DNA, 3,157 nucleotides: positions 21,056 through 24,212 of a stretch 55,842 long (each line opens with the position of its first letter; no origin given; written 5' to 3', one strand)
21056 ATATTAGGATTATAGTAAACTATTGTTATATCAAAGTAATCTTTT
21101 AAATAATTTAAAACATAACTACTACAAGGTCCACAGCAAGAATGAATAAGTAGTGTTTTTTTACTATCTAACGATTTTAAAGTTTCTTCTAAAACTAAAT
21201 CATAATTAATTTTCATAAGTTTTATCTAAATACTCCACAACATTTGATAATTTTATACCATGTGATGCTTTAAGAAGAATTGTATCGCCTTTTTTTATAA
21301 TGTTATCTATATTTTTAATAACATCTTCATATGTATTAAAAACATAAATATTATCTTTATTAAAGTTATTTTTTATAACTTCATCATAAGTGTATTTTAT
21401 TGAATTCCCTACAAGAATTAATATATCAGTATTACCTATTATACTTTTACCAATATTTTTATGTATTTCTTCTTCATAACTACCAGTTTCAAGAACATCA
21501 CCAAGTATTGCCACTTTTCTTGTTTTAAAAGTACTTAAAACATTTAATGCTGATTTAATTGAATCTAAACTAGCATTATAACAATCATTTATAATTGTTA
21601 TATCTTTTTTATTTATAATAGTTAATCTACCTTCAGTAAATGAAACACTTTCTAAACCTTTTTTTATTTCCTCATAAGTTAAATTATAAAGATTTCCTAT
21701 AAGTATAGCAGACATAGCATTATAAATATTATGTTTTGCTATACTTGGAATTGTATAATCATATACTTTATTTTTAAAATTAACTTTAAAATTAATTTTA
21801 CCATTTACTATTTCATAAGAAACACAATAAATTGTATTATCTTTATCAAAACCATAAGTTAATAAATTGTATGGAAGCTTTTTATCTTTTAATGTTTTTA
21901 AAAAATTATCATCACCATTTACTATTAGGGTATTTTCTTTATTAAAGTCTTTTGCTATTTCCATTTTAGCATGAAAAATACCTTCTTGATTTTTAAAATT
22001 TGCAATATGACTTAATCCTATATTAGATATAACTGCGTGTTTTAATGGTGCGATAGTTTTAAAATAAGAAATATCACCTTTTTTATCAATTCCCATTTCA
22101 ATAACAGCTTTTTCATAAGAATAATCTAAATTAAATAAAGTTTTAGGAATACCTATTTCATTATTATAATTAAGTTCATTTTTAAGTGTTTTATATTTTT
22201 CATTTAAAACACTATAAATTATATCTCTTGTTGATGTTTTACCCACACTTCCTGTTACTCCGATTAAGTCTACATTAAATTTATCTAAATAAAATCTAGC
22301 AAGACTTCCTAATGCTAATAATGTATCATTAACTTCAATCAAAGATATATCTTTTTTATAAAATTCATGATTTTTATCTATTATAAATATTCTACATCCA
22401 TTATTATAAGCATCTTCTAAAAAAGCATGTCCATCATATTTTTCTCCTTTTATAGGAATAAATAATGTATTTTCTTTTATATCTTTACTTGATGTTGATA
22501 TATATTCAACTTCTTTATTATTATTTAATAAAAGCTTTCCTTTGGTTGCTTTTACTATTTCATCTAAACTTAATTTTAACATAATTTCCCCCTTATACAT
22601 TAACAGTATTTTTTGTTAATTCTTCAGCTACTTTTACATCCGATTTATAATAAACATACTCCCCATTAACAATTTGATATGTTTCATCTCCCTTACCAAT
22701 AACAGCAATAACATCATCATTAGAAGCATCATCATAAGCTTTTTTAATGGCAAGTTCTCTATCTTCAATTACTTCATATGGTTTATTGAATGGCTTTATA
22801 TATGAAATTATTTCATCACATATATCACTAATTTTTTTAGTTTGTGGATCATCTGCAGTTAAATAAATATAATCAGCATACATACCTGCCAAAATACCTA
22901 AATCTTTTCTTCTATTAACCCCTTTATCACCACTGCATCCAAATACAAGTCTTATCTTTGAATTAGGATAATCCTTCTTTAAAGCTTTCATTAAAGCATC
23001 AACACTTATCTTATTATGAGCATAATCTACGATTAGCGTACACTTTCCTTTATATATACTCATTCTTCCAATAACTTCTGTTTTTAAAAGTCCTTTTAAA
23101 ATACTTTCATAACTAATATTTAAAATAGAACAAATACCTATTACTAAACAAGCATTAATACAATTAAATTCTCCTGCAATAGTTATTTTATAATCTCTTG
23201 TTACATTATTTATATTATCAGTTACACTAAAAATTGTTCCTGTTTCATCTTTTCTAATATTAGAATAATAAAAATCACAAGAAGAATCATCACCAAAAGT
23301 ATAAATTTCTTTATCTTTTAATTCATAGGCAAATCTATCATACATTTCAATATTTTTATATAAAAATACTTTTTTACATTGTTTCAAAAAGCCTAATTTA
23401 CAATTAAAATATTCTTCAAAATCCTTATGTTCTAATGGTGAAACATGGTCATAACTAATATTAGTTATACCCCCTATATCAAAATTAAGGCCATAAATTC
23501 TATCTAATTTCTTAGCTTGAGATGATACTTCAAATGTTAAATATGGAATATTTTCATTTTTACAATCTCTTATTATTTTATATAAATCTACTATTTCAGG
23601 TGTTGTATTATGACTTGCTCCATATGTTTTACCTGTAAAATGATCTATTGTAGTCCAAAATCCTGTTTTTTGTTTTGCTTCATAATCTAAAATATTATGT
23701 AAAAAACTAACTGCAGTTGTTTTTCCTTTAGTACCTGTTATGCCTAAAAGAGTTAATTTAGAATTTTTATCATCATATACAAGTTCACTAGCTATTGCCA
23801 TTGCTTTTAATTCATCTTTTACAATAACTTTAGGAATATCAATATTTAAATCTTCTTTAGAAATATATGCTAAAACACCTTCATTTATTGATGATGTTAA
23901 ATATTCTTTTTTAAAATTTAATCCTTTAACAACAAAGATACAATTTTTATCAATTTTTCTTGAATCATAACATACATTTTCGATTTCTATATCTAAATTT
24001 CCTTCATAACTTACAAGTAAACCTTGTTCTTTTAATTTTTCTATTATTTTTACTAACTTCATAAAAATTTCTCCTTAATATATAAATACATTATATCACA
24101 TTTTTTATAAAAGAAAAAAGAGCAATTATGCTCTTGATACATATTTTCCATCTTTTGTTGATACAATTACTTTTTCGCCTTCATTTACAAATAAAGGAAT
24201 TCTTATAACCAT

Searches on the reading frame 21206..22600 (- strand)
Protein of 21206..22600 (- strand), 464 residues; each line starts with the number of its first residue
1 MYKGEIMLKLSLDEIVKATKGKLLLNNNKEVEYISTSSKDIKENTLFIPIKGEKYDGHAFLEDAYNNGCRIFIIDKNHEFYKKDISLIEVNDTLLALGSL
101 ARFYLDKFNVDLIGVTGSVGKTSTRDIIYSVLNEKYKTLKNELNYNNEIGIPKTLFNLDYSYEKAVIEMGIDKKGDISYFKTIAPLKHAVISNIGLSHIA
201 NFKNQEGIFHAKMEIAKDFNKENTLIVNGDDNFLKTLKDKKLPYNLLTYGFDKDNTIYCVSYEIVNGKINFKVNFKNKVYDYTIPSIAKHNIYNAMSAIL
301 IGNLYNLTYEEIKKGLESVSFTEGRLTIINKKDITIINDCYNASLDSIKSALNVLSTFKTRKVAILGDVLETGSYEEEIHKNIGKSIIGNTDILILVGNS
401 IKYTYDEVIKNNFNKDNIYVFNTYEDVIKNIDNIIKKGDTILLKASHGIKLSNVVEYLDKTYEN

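Call 55: search_protein_families(library=pfam, proteins=[window:21206-22600:-], max_evalue=0.0001)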
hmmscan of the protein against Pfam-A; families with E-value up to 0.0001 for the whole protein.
window:21206-22600:- (464 aa): 3 families
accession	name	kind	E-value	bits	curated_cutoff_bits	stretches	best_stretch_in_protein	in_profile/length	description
PF08245.18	Mur_ligase_M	-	2.3e-38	132.6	24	1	115-301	1-199/200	Mur ligase middle domain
PF02875.26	Mur_ligase_C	-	1.5e-17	65.1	28.4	1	324-446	1-126/127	Mur ligase, glutamate ligase domain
PF01225.30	Mur_ligase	-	4.6e-07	30.5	21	1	31-104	2-94/95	Mur ligase family, catalytic domain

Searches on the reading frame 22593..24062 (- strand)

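Call 55: search_protein_families(library=pfam, proteins=[window:22593-24062:-], max_evalue=0.0001)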
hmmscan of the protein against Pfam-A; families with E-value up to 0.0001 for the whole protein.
window:22593-24062:- (489 aa): 2 families
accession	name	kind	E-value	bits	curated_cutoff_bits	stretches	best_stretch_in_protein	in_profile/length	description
PF08245.18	Mur_ligase_M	-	1.7e-32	113.4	24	1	108-310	1-199/200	Mur ligase middle domain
PF02875.26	Mur_ligase_C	-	3.9e-25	89.6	28.4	1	332-458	1-127/127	Mur ligase, glutamate ligase domain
